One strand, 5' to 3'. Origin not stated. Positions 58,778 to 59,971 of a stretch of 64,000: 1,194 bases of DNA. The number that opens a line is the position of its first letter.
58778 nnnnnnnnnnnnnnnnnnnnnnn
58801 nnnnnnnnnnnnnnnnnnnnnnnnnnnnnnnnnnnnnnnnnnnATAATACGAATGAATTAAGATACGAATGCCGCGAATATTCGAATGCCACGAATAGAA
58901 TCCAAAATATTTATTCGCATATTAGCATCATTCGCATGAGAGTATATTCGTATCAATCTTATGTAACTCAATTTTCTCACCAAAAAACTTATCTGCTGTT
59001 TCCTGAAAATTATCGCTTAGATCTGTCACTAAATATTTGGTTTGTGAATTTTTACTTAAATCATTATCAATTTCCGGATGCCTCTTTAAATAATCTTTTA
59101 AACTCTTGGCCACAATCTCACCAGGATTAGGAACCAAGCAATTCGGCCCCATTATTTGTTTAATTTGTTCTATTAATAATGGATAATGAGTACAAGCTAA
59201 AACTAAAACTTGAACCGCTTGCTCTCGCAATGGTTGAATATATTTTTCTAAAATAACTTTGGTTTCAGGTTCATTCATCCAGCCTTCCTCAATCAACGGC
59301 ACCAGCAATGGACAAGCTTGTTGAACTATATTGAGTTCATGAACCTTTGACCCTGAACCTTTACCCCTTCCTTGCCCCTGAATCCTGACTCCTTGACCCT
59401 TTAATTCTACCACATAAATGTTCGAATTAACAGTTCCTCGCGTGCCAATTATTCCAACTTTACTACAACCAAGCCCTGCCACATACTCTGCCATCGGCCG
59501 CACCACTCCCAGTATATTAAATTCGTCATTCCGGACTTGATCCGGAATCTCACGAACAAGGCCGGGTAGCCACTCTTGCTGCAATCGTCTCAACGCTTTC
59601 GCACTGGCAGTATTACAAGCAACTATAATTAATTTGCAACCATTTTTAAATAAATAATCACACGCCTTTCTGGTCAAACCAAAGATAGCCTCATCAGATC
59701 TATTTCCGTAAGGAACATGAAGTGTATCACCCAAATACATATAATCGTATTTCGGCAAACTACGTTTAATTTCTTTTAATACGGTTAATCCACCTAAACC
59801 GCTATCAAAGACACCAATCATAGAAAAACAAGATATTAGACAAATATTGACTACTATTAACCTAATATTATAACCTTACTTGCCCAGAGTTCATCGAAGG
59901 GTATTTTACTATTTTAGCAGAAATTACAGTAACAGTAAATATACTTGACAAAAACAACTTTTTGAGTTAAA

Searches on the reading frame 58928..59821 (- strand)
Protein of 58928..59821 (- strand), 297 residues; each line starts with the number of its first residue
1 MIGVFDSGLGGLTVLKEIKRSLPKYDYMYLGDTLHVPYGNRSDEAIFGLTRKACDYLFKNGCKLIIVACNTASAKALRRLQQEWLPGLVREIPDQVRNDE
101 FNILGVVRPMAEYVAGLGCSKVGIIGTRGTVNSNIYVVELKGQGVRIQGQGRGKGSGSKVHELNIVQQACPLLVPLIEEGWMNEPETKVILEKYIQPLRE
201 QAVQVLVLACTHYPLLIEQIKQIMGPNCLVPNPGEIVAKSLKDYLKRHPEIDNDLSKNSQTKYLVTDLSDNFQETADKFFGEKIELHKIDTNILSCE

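Call 14: search_protein_families(library=pfam, proteins=[window:58928-59821:-], max_evalue=0.001)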
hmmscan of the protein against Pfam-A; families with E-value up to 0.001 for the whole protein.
window:58928-59821:- (297 aa): 1 family
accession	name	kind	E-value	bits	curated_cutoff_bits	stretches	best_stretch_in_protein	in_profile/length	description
PF01177.27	Asp_Glu_race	-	1.8e-11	44.7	31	1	46-225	53-197/211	Asp/Glu/Hydantoin racemase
